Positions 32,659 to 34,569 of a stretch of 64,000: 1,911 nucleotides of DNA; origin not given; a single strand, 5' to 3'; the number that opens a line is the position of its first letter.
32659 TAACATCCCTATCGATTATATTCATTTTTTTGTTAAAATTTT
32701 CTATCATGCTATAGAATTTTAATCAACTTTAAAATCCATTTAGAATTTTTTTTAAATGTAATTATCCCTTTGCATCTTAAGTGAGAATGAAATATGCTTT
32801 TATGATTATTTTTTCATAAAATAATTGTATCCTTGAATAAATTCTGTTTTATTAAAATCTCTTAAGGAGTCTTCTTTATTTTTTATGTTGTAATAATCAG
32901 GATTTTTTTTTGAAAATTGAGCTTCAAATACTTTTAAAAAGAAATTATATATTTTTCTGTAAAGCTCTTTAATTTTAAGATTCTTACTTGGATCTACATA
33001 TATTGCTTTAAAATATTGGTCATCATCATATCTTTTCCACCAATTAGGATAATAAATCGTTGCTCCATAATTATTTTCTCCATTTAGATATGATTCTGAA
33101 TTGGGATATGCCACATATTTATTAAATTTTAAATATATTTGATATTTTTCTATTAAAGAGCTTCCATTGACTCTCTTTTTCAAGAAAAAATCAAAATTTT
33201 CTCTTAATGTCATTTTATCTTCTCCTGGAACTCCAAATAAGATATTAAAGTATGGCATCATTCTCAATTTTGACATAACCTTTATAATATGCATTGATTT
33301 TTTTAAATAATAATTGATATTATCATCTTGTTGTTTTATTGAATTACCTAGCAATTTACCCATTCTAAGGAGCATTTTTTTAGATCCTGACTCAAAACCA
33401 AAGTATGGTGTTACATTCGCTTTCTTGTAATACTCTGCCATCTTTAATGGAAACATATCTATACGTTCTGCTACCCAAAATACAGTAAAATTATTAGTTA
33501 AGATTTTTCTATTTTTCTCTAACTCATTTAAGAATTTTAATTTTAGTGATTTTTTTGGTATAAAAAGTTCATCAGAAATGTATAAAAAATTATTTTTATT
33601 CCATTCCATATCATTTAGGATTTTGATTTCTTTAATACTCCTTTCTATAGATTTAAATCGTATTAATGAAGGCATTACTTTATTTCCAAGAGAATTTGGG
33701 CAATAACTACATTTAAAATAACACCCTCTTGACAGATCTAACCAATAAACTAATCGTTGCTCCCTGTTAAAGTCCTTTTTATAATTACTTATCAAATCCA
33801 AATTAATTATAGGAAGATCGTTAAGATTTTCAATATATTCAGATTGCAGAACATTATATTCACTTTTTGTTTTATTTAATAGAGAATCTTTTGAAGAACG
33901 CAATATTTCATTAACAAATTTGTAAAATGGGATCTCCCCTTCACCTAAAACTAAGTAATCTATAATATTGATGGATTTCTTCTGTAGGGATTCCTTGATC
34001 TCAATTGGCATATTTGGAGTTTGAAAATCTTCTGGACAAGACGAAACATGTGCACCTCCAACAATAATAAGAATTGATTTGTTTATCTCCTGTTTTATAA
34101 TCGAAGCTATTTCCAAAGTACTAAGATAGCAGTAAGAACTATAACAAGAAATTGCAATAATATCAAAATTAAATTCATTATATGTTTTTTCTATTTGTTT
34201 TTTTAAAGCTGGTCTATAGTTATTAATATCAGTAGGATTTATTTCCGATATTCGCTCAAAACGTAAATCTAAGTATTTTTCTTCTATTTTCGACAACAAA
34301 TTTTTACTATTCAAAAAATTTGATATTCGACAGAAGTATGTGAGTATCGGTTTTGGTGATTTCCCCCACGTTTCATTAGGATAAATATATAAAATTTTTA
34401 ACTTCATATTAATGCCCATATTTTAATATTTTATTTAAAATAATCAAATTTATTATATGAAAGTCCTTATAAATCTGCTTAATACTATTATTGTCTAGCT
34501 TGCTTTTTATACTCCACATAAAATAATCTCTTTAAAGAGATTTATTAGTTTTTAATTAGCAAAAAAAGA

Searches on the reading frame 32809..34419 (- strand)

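Call 15: search_protein_families(library=ncbifam, proteins=[window:32809-34419:-], max_evalue=0.1)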
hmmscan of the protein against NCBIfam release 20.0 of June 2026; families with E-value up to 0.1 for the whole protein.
window:32809-34419:- (537 aa): 17 families
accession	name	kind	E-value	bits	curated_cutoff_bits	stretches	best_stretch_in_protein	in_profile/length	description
TIGR04013.1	B12_SAM_MJ_1487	hypoth_equivalog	6.9e-14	51.5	251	1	74-409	33-327/382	TIGR04013 family B12-binding domain/radical SAM domain-containing protein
TIGR04479.1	bcpD_PhpK_rSAM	subfamily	4.6e-13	48.4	600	1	70-412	96-406/504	PhpK family radical SAM P-methyltransferase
TIGR04014.1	B12_SAM_MJ_0865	equivalog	1.6e-09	37.1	360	1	73-369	27-301/434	methyl-coenzyme M reductase glutamine C-methyltransferase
TIGR04072.2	rSAM_ladder_B12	equivalog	2.3e-09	36.4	360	1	98-355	82-302/443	lipid biosynthesis B12-binding/radical SAM protein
NF038361.1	rSAM_Sden_1168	equivalog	1.4e-08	33.8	575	1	75-300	131-352/560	Sden_1168 family B12-binding radical SAM P-methyltransferase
TIGR03975.1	rSAM_ocin_1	subfamily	9.6e-08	31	281.85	1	70-269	111-306/606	RiPP maturation radical SAM C-methyltransferase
NF033712.0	B12_rSAM_KedN5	subfamily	3.1e-07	29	700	1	62-270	38-238/624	KedN5 family methylcobalamin-dependent radical SAM C-methyltransferase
NF050148.1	rSAM_ApyD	equivalog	5.4e-05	21.8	750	1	196-350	176-314/645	RiPP biosynthesis radical SAM protein ApyD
TIGR02026.1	BchE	equivalog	7.2e-05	21.8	481.35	1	79-277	58-242/497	magnesium-protoporphyrin IX monomethyl ester anaerobic oxidative cyclase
TIGR04295.1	B12_rSAM_oligo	hypoth_equivalog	0.00019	20.2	400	1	75-328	56-286/422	TIGR04295 family B12-binding domain-containing radical SAM protein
NF040542.1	rSAM_RCCLKC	equivalog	0.00078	18.7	450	1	84-312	48-262/423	arsinothricin biosynthesis radical SAM protein ArsL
TIGR04367.1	HpnR_B12_rSAM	equivalog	0.0027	16.3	650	1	74-241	50-203/490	hopanoid C-3 methylase HpnR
NF033070.1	rSAM_AprD4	equivalog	0.0063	15.4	500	1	223-414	195-365/456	AprD4 family radical SAM diol-dehydratase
TIGR02495.1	NrdG2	equivalog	0.013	14.8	131.15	1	231-264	24-58/193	anaerobic ribonucleoside-triphosphate reductase activating protein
TIGR01578.1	MiaB-like-B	hypoth_equivalog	0.015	14.1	314.7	1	194-241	103-151/421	tRNA (N(6)-L-threonylcarbamoyladenosine(37)-C(2))-methylthiotransferase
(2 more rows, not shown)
